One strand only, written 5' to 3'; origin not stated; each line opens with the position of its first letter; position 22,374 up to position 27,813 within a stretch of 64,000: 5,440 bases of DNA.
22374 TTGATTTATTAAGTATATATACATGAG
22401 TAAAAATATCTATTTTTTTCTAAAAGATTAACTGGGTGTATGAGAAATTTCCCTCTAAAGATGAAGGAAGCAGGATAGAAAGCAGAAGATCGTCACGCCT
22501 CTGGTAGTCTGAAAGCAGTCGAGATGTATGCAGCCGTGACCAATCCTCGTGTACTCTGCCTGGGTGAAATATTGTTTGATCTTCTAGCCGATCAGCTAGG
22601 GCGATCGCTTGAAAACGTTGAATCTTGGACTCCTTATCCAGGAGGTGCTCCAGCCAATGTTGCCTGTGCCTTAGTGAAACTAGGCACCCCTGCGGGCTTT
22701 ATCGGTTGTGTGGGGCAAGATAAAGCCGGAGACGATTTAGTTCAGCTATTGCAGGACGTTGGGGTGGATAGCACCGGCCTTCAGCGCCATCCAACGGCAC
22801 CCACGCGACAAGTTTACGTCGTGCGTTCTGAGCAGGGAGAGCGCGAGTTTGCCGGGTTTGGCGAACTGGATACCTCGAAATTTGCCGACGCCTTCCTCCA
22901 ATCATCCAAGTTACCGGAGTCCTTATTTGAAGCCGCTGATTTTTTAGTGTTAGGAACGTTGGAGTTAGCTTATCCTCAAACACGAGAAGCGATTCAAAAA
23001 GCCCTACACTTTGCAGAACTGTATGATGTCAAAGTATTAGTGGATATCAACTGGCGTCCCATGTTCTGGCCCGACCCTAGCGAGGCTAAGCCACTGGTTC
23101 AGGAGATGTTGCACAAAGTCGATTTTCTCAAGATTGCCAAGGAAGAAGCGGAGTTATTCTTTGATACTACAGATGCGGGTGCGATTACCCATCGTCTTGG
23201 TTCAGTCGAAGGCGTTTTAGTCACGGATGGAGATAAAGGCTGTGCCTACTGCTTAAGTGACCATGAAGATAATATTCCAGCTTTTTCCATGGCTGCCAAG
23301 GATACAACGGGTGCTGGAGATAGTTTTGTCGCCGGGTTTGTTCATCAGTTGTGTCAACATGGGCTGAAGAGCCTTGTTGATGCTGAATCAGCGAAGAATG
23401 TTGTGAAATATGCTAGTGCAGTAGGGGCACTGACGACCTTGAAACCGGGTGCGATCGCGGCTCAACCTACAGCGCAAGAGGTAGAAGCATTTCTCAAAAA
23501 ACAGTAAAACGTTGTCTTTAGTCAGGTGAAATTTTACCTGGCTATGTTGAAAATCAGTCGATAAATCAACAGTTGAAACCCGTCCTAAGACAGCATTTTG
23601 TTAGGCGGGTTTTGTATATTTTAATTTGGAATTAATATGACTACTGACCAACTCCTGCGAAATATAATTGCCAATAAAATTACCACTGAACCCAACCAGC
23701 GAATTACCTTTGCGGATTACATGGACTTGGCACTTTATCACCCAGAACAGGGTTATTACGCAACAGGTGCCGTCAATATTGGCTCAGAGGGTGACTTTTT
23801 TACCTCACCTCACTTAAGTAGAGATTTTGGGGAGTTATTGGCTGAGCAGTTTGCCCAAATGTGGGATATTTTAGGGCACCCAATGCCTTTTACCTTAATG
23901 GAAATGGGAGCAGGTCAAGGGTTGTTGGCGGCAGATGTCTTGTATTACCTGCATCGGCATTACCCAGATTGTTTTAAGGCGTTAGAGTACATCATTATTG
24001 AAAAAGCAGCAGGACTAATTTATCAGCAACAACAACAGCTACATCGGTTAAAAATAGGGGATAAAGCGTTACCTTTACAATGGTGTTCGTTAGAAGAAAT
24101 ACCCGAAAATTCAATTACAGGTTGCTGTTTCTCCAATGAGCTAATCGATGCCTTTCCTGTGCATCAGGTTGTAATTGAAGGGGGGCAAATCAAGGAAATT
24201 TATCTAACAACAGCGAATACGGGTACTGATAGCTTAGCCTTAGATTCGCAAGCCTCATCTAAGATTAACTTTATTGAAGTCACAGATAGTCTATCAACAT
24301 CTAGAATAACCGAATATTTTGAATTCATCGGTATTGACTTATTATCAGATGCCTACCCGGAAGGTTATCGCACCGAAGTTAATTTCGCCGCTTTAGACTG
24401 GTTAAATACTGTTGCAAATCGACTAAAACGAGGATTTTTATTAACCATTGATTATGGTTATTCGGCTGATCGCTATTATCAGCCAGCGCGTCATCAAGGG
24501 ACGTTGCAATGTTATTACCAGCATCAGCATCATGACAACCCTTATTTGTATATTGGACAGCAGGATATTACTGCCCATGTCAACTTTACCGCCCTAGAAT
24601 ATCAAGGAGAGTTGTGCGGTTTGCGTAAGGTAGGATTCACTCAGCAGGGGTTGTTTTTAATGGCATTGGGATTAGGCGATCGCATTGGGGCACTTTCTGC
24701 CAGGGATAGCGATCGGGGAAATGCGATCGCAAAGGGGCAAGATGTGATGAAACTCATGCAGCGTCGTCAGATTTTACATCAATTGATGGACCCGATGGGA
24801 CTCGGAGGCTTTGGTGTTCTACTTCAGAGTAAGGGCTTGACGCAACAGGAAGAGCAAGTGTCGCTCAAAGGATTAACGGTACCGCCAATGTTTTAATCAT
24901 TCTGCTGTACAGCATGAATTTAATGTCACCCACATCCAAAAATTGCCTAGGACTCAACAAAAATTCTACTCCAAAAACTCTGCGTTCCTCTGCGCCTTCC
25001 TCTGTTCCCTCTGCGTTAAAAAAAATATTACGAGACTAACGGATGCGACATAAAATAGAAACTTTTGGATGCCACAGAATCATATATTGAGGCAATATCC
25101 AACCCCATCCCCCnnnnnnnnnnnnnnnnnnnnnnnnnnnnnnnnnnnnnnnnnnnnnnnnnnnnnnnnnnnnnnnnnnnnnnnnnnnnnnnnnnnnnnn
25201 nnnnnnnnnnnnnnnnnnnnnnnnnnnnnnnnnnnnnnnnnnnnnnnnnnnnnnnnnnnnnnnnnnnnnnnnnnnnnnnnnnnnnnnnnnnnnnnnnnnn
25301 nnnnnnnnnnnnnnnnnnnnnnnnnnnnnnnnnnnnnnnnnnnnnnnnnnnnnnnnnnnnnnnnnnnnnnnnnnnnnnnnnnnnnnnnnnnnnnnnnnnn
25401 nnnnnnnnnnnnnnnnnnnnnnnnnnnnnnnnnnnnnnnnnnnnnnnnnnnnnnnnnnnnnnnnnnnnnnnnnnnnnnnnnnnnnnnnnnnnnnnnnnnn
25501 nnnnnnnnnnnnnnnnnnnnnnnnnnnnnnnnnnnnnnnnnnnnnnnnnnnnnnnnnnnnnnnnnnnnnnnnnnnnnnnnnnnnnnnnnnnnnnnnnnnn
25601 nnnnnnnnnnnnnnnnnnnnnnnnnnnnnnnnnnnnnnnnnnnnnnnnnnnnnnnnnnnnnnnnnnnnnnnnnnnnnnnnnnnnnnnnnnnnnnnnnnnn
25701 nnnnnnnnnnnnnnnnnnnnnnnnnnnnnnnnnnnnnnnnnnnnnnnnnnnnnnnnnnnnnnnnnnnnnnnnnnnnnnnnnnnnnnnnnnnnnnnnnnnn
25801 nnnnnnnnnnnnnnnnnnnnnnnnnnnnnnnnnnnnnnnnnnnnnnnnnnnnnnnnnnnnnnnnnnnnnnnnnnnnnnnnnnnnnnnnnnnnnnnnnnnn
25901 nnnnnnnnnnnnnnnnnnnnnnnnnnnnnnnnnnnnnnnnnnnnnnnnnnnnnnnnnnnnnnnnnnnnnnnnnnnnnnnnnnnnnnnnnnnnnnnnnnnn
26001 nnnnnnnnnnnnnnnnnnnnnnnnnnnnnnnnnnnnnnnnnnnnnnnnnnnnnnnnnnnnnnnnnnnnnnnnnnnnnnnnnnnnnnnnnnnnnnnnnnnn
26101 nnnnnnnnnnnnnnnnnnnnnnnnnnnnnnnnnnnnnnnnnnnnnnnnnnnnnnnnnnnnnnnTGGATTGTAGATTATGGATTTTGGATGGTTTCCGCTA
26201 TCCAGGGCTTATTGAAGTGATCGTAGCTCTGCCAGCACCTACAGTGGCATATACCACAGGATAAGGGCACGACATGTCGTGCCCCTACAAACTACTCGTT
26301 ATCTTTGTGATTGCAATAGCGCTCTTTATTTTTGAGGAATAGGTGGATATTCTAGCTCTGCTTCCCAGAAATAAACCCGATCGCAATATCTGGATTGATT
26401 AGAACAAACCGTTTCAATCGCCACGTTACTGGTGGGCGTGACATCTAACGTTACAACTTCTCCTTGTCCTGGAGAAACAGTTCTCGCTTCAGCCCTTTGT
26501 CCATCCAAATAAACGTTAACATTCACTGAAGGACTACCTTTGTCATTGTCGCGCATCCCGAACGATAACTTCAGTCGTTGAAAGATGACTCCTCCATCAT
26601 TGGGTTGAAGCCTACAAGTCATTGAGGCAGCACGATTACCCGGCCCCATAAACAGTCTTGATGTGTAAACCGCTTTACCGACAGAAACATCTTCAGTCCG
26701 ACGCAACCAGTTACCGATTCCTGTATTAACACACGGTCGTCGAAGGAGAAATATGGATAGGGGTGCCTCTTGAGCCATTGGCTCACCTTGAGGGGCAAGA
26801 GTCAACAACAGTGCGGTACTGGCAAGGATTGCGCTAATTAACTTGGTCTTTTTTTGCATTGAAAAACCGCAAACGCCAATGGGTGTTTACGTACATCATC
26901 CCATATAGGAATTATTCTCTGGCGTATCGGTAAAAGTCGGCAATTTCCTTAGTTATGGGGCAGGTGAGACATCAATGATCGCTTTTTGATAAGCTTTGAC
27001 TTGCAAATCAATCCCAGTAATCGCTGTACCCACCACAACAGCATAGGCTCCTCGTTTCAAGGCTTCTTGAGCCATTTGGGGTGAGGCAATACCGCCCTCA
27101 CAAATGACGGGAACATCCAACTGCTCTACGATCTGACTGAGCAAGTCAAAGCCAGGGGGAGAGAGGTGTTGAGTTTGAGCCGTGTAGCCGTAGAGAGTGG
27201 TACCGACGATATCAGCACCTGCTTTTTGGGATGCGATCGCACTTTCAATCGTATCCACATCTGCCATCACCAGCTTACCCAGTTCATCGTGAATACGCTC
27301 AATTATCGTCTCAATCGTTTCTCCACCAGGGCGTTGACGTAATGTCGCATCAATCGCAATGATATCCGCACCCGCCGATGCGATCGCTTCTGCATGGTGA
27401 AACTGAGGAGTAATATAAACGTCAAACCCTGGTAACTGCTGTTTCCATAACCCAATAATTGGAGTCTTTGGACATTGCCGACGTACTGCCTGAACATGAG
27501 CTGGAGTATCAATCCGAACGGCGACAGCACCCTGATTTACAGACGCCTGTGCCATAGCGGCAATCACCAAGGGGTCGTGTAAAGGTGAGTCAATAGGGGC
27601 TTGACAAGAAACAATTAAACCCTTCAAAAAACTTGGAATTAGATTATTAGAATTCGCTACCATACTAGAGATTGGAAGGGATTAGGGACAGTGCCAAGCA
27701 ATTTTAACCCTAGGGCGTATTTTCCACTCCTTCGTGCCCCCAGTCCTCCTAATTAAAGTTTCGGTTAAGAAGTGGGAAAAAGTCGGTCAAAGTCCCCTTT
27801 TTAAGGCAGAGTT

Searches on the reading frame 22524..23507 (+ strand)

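Call 77: search_protein_families(library=pfam, proteins=[window:22524-23507:+], max_evalue=0.00001)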
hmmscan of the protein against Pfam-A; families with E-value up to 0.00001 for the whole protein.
window:22524-23507:+ (327 aa): 1 family
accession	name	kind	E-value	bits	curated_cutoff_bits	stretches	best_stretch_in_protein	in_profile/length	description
PF00294.29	PfkB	-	1.3e-55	189.3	25.8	1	9-316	3-301/302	pfkB family carbohydrate kinase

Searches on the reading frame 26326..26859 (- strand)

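Call 3: search_protein_families(library=pfam, proteins=[window:26326-26859:-], max_evalue=0.1)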
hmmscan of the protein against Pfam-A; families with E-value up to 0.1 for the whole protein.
window:26326-26859:- (177 aa): 1 family
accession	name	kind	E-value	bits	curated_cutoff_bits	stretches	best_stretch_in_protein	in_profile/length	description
PF08305.17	NPCBM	-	0.015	15.8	23.9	1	93-169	58-136/137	NPCBM/NEW2 domain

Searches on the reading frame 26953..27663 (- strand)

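Call 3: search_protein_families(library=pfam, proteins=[window:26953-27663:-], max_evalue=0.1)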
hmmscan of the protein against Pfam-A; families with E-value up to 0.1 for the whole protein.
window:26953-27663:- (236 aa): 17 families
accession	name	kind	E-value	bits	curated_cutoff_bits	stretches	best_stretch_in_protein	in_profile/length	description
PF04131.20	NanE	-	2.1e-52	177.6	27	1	34-229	1-190/192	Putative N-acetylmannosamine-6-phosphate epimerase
PF03060.21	NMO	-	3.2e-07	30.5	28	1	126-215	133-225/331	Nitronate monooxygenase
PF00478.31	IMPDH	-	1.4e-06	28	25.6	1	87-219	105-243/345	IMP dehydrogenase / GMP reductase domain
PF05690.20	ThiG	-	2.7e-06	27.4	23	1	174-218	166-210/247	Thiazole biosynthesis protein ThiG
PF00977.27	His_biosynth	-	4.9e-06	26.6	23.6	1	172-215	62-105/228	Histidine biosynthesis protein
PF02581.23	TMP-TENI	-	6.6e-06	26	27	1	136-215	102-180/180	Thiamine monophosphate synthase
PF01180.27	DHO_dh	-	0.00019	21.1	27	1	170-216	225-273/291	Dihydroorotate dehydrogenase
PF01207.24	Dus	-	0.00026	20.6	20.4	1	139-216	141-218/311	Dihydrouridine synthase (Dus)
PF01791.15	DeoC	-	0.00072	19.7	23.8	1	138-215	148-226/229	DeoC/LacD family aldolase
PF01070.24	FMN_dh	-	0.00084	18.9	24.9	1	102-215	195-305/350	FMN-dependent dehydrogenase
PF00072.30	Response_reg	-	0.0014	19.2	30.2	0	171-210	57-97/111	Response regulator receiver domain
PF04309.18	G3P_antiterm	-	0.0086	15.9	27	0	174-211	130-167/173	Glycerol-3-phosphate responsive antiterminator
PF00218.27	IGPS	-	0.012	15.3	27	1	176-217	203-243/254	Indole-3-glycerol phosphate synthase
PF04481.18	DUF561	-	0.013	15.1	21.6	0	176-220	179-222/243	Protein of unknown function (DUF561)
PF25509.1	DUF7916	-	0.021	14.3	27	1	57-144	153-248/296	Domain of unknown function (DUF7916)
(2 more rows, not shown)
